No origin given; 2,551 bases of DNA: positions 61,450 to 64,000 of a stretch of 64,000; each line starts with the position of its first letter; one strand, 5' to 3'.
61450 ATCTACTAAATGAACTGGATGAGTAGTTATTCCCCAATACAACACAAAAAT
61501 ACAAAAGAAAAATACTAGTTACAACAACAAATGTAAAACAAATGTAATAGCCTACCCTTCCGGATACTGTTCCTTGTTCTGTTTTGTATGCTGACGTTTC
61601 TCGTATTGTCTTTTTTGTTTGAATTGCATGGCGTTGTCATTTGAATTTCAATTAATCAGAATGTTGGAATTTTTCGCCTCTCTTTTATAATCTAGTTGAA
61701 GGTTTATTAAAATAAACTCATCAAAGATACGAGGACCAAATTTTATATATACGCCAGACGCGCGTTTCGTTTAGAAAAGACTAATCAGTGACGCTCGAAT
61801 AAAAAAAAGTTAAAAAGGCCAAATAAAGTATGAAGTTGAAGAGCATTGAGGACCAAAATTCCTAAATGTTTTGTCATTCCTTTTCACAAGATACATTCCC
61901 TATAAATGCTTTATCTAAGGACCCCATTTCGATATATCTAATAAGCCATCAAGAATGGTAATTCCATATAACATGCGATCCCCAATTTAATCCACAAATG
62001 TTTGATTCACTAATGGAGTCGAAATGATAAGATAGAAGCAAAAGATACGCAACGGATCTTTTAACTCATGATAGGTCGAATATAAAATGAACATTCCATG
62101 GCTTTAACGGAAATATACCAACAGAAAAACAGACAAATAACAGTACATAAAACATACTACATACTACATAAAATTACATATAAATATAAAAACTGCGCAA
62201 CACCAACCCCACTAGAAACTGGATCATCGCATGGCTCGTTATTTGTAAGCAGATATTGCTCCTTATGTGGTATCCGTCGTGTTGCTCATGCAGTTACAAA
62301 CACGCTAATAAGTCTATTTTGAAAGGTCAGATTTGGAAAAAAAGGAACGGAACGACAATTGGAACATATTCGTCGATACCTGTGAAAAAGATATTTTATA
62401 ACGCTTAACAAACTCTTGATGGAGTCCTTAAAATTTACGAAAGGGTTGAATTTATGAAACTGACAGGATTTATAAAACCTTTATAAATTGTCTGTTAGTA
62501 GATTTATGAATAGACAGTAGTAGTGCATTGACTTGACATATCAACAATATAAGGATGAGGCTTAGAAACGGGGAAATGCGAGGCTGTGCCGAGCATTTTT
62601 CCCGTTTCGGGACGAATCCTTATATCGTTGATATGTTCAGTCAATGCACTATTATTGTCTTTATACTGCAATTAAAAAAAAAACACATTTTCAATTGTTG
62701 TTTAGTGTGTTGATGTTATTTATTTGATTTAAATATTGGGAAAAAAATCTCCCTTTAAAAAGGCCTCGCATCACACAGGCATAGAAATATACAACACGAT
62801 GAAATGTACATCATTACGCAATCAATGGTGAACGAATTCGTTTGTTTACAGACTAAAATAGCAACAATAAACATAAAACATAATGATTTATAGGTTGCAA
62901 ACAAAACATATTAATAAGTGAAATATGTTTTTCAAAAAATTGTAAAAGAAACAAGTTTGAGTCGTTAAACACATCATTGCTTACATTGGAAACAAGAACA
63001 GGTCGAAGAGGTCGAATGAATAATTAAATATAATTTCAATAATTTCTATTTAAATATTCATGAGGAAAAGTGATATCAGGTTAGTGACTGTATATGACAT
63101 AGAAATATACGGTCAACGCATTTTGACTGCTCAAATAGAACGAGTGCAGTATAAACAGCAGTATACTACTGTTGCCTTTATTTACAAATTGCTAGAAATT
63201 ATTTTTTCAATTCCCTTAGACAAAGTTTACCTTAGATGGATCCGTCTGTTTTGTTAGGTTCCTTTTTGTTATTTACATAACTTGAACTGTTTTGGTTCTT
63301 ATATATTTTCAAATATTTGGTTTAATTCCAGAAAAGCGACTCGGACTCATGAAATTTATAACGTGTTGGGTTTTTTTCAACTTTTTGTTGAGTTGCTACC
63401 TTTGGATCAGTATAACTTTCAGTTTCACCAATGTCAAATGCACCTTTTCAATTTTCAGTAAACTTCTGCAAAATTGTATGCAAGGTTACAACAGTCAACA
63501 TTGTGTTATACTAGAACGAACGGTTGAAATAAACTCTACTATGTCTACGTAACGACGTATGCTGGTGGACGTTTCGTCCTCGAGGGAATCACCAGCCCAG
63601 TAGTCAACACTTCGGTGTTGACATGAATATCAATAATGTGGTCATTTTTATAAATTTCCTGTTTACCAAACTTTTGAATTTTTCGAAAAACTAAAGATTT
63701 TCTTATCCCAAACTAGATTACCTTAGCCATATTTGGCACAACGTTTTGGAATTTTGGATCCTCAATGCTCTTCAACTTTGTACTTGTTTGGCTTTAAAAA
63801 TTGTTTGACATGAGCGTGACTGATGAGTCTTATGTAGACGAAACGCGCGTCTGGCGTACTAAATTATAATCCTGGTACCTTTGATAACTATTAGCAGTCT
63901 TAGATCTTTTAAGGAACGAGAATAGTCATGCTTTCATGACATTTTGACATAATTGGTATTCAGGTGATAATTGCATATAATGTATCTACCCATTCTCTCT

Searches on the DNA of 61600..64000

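Call 45: search_rna_families(source=window, start=61600, end=64000, threshold=evalue, max_evalue=5, show_alignments=3)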
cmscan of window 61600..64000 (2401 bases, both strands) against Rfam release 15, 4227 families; matches with E-value up to 5: 4.
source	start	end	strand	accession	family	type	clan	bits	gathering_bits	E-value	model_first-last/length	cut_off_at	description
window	63814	63857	+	RF00163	Hammerhead_1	Gene; ribozyme;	CL00010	27.8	34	0.00044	1-45/45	no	Hammerhead ribozyme (type I)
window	61751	61794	-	RF00163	Hammerhead_1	Gene; ribozyme;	CL00010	22.5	34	0.026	1-45/45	no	Hammerhead ribozyme (type I)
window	62547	62625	+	RF02020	mir-25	Gene; miRNA;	-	19.6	40.5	4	1-84/84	no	mir-25 microRNA precursor family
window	62479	62628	+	RF02161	PART1_3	Gene; lncRNA;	-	14.2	40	4.9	1-131/131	no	Prostate androgen-regulated transcript 1 conserved region 3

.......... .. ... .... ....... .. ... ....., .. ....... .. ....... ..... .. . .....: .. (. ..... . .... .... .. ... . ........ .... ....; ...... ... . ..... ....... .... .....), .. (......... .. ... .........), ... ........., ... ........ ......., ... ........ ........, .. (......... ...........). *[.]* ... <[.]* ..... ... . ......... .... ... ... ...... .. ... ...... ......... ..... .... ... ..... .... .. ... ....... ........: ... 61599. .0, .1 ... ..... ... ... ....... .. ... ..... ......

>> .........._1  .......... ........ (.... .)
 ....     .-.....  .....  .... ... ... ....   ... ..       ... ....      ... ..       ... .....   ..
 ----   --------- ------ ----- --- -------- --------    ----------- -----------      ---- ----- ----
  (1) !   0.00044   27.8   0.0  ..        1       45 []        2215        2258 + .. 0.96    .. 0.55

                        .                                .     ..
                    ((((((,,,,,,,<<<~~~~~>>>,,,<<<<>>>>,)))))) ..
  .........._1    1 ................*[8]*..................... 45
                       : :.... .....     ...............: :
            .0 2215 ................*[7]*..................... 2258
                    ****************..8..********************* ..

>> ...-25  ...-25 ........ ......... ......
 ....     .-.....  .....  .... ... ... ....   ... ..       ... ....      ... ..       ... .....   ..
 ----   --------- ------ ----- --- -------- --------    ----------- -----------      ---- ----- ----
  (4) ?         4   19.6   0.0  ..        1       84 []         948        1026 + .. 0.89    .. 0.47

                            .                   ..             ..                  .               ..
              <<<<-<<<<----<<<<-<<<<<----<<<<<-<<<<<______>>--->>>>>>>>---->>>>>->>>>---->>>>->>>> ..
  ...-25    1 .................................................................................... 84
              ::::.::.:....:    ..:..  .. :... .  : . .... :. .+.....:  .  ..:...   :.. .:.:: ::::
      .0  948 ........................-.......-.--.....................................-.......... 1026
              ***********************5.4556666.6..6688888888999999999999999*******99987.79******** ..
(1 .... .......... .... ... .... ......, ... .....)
